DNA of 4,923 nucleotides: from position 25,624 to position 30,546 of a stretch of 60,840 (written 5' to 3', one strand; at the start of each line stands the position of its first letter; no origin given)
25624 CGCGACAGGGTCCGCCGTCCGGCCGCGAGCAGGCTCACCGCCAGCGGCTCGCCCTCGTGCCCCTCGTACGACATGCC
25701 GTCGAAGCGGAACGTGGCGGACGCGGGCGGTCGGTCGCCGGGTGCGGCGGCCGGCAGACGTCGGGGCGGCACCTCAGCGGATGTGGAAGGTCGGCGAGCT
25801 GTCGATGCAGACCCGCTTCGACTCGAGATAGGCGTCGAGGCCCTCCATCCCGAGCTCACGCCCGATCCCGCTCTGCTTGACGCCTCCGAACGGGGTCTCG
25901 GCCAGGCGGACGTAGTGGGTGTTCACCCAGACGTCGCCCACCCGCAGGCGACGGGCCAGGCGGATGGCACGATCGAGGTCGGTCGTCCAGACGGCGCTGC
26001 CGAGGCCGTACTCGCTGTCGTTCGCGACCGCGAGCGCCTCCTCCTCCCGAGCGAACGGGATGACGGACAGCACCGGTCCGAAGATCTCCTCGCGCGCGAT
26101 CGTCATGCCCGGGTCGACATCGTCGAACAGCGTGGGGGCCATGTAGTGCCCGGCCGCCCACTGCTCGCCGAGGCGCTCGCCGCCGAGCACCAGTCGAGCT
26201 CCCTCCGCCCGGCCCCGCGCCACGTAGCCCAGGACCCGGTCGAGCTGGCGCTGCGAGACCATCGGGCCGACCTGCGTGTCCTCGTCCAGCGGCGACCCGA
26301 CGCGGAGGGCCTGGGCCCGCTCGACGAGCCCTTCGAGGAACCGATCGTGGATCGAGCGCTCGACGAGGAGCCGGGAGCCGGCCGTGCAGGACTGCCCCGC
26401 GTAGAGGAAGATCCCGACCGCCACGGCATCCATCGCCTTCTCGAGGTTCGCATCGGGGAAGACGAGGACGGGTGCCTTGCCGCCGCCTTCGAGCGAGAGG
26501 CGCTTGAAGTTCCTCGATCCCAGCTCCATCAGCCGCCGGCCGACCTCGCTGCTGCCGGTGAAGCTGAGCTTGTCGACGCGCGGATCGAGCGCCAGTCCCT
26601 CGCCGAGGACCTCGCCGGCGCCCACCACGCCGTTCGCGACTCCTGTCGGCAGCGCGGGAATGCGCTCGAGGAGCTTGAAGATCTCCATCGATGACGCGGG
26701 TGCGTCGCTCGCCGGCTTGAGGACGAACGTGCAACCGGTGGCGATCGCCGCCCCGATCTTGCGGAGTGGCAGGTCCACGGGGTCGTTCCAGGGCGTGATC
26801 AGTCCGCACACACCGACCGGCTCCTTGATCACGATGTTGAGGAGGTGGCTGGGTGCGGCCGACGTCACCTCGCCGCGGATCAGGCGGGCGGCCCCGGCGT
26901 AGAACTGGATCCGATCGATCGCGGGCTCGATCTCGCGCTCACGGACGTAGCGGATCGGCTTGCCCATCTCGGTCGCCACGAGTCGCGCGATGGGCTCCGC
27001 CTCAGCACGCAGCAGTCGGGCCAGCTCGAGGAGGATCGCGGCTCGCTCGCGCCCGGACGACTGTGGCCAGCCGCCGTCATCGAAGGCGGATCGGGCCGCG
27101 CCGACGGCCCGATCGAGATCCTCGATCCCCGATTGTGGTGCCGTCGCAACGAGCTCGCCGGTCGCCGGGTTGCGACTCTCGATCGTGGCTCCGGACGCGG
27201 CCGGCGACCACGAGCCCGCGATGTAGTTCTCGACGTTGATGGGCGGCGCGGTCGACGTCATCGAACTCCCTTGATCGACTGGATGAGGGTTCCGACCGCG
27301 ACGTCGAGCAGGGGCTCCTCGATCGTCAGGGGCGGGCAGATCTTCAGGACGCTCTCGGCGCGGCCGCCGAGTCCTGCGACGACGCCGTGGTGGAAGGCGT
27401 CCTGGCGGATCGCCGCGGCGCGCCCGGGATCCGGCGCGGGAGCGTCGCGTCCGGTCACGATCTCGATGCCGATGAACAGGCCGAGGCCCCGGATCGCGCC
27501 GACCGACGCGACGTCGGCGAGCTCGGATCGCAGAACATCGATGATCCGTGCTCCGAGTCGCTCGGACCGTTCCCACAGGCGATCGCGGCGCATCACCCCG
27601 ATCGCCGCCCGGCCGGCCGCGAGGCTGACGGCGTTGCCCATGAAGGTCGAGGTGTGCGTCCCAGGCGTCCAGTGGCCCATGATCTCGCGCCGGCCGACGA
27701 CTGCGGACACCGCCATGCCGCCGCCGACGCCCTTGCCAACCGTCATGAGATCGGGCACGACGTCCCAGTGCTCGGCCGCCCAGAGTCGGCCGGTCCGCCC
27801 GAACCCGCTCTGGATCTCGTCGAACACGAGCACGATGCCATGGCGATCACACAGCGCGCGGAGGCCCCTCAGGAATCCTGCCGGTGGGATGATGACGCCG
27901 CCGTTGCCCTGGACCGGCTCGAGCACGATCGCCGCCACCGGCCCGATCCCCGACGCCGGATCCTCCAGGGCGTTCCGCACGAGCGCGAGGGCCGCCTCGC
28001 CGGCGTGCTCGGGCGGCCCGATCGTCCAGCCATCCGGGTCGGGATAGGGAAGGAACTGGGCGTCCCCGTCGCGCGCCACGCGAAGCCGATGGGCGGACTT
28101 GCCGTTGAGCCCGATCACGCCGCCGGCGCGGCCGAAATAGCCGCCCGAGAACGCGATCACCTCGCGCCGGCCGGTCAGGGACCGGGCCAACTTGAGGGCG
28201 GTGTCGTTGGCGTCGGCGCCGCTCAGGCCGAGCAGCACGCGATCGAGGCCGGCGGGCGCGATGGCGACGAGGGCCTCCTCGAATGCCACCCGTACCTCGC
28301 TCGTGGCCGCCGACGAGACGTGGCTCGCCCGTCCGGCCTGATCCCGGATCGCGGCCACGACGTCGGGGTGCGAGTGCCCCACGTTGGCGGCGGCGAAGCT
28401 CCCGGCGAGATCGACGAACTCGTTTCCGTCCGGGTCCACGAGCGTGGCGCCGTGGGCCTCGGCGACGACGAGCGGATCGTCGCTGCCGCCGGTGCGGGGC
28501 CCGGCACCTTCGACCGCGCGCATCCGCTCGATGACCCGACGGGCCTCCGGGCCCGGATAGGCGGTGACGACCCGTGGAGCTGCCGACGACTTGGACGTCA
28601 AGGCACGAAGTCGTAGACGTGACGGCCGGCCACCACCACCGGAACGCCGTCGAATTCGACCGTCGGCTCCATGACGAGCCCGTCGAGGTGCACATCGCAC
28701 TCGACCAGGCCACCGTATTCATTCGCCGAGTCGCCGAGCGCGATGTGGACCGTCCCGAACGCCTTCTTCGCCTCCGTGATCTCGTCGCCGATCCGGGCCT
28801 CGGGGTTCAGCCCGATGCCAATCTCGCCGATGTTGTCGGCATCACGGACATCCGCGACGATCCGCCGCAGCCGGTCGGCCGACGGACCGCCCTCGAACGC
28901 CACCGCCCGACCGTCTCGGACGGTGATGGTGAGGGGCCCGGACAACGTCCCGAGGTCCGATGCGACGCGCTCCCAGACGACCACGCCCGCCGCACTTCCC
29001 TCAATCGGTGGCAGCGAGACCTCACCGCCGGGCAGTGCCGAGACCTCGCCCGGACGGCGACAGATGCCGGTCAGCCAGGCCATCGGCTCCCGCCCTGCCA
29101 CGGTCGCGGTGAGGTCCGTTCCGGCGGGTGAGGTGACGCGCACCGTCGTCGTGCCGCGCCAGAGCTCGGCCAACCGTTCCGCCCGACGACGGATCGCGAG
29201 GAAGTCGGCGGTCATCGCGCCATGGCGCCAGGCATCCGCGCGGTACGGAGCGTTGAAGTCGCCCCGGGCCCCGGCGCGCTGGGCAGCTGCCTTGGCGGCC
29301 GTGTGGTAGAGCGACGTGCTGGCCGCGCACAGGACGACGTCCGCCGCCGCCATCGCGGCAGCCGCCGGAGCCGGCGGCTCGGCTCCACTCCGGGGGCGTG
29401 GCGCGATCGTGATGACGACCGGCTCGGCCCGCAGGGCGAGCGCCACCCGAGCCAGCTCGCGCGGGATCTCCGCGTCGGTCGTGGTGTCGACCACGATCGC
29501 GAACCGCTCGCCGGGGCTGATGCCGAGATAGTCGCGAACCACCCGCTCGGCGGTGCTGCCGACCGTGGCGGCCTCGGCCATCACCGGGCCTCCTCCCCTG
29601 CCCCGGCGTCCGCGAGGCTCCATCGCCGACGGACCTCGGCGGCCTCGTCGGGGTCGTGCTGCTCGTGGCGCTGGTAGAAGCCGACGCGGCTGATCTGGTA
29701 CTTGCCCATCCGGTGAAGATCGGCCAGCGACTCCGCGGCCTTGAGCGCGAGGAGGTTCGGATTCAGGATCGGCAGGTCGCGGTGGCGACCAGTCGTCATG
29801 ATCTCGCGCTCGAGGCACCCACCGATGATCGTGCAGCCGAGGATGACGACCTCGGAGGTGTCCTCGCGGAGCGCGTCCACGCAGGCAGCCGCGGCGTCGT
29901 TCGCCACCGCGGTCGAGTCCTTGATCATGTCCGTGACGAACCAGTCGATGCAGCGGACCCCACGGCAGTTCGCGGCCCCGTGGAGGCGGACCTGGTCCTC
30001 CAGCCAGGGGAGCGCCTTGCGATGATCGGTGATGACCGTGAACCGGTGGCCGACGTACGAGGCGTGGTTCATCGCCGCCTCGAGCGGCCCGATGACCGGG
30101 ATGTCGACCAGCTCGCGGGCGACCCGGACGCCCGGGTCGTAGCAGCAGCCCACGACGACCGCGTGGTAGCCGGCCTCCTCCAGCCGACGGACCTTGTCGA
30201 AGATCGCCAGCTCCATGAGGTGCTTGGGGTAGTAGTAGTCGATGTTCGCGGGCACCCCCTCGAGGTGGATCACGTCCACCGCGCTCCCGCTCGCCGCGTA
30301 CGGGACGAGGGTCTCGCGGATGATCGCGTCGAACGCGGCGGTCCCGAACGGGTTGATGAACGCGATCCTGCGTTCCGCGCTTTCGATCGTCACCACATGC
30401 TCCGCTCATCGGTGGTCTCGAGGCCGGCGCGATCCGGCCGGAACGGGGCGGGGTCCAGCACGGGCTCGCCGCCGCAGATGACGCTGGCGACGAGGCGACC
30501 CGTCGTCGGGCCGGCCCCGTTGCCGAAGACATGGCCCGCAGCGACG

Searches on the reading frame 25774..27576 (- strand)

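Call 57: search_protein_families(library=pfam, proteins=[window:25774-27576:-], max_evalue=0.00001)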
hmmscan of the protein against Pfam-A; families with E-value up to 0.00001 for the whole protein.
window:25774-27576:- (600 aa): 1 family
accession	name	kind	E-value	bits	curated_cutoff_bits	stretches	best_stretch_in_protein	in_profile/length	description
PF00171.27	Aldedh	-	1.3e-165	551.9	23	1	123-589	1-461/461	Aldehyde dehydrogenase family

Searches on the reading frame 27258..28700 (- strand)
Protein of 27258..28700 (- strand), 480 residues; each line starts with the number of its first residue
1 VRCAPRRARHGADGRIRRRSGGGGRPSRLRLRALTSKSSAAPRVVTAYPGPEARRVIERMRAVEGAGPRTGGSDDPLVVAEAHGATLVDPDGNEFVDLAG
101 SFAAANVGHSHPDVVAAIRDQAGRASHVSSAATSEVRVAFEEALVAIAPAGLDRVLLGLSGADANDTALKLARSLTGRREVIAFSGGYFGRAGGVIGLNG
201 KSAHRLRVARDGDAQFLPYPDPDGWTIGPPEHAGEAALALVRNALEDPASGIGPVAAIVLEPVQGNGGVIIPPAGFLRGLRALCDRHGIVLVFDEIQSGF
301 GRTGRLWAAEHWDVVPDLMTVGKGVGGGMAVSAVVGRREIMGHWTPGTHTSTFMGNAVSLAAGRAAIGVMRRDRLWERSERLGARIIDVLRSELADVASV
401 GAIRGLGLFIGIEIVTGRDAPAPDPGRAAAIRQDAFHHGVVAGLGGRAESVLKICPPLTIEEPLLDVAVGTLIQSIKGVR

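Call 57: search_protein_families(library=pfam, proteins=[window:27258-28700:-], max_evalue=0.00001)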
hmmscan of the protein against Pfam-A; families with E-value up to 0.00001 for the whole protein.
window:27258-28700:- (480 aa): 1 family
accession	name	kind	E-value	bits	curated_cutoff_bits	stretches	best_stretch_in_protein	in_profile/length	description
PF00202.27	Aminotran_3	-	9.7e-100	334.5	30.5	1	76-474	10-401/403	Aminotransferase class-III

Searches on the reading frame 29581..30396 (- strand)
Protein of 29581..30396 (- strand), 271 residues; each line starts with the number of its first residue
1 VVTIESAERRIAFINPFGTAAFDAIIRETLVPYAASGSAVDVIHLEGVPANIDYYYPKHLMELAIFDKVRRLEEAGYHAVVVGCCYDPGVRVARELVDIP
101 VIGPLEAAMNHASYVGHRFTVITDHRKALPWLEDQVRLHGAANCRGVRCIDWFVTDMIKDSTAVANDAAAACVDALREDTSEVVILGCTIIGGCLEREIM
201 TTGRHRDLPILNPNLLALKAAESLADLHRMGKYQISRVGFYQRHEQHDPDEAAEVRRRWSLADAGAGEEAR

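Call 57: search_protein_families(library=pfam, proteins=[window:29581-30396:-], max_evalue=0.00001)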
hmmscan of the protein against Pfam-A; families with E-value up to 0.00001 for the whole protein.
window:29581-30396:- (271 aa): 1 family
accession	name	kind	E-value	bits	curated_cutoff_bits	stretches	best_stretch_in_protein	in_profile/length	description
PF01177.27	Asp_Glu_race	-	5.1e-31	108.6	31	1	11-220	1-210/211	Asp/Glu/Hydantoin racemase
